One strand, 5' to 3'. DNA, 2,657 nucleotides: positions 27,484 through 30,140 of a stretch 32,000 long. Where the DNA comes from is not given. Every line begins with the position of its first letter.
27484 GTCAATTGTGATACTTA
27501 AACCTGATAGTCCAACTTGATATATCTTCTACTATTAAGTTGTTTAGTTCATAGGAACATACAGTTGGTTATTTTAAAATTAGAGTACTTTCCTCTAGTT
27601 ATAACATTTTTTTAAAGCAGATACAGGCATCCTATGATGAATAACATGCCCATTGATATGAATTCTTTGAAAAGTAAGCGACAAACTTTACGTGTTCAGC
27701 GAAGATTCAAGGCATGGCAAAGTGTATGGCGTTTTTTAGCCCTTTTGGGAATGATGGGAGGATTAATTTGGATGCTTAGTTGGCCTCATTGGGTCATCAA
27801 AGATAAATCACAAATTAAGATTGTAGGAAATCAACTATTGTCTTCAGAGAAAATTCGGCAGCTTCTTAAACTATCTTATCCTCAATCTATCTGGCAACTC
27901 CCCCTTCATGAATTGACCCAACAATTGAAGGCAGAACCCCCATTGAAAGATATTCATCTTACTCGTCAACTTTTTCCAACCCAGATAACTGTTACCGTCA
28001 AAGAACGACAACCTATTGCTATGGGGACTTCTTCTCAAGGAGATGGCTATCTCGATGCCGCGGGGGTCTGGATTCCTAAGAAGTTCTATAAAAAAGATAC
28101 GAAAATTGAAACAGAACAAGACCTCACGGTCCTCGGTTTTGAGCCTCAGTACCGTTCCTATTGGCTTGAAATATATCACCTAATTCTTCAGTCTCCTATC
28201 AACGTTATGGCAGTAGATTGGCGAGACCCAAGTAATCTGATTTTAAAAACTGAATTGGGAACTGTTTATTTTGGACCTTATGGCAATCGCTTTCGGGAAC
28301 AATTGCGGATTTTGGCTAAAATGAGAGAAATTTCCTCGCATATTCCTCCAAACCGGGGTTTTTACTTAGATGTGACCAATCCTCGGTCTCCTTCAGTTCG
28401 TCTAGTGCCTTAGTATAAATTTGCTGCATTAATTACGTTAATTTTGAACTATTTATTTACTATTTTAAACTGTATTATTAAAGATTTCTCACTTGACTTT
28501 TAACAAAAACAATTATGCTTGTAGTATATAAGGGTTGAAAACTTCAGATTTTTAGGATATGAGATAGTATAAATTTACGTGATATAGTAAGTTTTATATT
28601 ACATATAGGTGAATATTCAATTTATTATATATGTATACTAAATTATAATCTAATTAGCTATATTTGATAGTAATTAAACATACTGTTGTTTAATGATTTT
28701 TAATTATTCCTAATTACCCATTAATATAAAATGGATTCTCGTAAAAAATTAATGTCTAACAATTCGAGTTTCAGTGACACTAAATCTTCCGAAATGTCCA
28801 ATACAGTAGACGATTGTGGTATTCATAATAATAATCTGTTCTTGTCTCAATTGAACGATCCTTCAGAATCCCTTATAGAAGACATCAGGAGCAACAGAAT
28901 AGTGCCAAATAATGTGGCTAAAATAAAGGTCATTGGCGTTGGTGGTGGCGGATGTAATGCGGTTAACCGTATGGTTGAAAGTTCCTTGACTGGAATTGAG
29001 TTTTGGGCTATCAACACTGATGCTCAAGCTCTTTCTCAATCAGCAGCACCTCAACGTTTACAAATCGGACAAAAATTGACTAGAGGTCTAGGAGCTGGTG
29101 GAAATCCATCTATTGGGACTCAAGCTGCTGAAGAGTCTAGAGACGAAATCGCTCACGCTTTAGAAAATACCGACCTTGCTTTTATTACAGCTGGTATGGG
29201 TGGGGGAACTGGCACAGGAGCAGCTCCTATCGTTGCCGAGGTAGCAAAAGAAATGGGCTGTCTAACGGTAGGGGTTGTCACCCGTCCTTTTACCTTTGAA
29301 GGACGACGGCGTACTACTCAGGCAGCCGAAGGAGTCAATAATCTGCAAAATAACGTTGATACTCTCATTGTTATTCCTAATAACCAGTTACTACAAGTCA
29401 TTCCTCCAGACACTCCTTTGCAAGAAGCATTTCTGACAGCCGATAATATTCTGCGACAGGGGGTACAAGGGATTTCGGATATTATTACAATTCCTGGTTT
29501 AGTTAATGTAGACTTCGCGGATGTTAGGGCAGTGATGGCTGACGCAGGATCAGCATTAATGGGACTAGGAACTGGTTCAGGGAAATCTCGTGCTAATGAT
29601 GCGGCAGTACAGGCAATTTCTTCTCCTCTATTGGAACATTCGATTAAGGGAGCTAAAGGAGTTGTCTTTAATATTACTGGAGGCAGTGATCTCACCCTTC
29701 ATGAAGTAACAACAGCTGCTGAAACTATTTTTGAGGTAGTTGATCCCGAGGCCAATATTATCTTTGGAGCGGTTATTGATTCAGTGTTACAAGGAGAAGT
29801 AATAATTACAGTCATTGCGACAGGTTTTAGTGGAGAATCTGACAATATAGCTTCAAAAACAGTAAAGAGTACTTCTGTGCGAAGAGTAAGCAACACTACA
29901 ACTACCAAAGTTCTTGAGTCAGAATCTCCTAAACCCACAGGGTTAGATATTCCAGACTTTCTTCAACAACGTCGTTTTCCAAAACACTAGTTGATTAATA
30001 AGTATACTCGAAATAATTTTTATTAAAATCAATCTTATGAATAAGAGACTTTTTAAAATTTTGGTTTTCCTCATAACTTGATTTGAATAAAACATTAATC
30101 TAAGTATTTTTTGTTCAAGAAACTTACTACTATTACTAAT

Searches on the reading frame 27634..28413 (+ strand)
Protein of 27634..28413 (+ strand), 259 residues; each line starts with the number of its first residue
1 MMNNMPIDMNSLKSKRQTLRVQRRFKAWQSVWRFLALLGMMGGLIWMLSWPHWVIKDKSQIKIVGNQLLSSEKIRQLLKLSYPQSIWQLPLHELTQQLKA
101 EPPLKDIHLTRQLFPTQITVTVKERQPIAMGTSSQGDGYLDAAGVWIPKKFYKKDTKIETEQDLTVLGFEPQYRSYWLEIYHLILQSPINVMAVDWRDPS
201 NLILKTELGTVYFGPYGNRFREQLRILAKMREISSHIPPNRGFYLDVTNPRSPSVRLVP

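Call 6: search_protein_families(library=pfam, proteins=[window:27634-28413:+])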
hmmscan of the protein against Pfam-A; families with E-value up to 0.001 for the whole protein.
window:27634-28413:+ (259 aa): 1 family
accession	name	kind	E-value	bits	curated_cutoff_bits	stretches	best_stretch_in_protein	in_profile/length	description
PF08478.15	POTRA_1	-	9.7e-14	51.9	23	1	59-125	4-69/69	POTRA domain, FtsQ-type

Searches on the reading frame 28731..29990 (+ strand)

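Call 6: search_protein_families(library=pfam, proteins=[window:28731-29990:+])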
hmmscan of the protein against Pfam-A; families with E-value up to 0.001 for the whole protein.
window:28731-29990:+ (419 aa): 2 families
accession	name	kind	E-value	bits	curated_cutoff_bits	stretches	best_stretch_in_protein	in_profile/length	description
PF00091.31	Tubulin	-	7.6e-52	176.8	33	1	64-224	1-189/190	Tubulin/FtsZ family, GTPase domain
PF12327.13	FtsZ_C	-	2.4e-34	118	27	1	273-366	1-94/95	FtsZ family, C-terminal domain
